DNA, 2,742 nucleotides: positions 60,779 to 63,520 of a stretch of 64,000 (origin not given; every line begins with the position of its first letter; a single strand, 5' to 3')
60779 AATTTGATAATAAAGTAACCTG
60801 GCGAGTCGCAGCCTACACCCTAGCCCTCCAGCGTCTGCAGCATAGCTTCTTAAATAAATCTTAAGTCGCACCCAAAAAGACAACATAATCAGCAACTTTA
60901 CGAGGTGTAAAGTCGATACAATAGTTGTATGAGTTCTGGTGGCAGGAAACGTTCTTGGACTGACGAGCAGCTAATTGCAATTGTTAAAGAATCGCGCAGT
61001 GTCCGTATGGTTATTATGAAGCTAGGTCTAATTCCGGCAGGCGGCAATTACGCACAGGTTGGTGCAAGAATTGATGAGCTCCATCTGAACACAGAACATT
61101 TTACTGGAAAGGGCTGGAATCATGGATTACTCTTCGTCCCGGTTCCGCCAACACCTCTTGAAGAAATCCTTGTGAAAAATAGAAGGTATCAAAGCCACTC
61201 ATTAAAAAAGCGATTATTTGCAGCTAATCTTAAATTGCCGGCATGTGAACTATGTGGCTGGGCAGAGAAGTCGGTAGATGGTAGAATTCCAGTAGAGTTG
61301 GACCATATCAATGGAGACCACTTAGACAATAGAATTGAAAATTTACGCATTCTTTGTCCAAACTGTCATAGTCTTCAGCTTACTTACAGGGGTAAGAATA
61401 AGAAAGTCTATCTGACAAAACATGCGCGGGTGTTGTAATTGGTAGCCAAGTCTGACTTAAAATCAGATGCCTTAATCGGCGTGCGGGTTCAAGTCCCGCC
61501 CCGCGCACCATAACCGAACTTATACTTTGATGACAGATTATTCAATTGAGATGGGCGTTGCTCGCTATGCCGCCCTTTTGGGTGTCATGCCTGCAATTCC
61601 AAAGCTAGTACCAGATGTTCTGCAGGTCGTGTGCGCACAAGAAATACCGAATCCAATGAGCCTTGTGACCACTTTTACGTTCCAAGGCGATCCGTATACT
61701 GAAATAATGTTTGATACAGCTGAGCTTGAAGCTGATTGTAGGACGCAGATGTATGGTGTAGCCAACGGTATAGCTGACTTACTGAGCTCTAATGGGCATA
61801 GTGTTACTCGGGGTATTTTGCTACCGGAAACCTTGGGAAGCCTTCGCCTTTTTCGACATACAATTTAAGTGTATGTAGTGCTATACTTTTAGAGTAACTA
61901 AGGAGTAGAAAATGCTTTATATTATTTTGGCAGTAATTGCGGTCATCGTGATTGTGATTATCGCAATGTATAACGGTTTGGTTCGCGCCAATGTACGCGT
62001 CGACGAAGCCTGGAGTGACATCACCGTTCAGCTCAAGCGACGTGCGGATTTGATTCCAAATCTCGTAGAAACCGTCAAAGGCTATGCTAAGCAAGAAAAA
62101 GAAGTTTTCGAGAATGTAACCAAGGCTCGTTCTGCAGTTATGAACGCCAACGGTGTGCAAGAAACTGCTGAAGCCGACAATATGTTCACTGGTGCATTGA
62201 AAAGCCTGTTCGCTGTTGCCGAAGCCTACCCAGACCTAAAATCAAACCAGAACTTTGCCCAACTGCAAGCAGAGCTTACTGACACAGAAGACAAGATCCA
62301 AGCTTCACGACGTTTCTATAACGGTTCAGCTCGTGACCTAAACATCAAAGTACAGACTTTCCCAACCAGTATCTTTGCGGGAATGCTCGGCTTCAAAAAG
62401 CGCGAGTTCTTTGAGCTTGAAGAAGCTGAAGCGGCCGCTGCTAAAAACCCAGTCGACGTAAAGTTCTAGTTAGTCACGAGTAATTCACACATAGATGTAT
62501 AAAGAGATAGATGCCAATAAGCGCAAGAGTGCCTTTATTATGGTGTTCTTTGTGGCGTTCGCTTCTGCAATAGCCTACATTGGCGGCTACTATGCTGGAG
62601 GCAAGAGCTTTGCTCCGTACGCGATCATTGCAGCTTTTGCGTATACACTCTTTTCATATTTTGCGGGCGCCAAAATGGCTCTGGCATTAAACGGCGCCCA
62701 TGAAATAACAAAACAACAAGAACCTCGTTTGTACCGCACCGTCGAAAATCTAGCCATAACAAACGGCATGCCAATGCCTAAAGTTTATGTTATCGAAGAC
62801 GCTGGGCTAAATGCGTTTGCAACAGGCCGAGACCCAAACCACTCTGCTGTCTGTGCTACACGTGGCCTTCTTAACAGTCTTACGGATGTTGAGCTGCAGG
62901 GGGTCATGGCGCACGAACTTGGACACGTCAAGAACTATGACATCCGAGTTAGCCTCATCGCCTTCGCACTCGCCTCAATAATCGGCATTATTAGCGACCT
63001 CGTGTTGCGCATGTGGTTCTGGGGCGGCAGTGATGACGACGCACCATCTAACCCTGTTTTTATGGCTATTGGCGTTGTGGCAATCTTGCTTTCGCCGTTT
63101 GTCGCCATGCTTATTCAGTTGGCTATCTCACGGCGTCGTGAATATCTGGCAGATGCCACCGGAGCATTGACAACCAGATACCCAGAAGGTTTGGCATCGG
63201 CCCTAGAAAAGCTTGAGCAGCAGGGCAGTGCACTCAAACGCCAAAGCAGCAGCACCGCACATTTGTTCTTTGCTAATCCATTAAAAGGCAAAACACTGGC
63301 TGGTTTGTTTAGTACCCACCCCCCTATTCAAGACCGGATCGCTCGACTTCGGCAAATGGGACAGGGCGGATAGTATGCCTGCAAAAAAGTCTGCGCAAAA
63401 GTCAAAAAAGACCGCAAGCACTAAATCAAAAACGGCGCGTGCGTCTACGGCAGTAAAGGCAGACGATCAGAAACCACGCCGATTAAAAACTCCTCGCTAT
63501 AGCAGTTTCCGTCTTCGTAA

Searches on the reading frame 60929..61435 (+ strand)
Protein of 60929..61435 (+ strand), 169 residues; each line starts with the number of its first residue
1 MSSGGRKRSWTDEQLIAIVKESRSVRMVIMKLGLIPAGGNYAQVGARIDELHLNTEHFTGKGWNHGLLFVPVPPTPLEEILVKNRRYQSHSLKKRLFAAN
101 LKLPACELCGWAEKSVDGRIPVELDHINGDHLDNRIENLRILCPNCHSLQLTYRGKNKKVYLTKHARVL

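Call 82: search_protein_families(library=pfam, proteins=[window:60929-61435:+], max_evalue=0.00001)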
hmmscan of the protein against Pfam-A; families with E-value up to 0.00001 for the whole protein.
window:60929-61435:+ (169 aa): 1 family
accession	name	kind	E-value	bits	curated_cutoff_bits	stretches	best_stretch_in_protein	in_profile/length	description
PF13392.12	HNH_3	-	9.1e-07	28.9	24.8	1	117-141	12-38/46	HNH endonuclease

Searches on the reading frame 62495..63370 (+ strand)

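Call 82: search_protein_families(library=pfam, proteins=[window:62495-63370:+], max_evalue=0.00001)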
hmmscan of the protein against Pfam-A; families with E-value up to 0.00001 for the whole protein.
window:62495-63370:+ (292 aa): 1 family
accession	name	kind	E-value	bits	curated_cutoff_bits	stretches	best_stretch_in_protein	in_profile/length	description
PF01435.24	Peptidase_M48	-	5.1e-32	111.6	20.3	1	74-287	2-184/186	Peptidase family M48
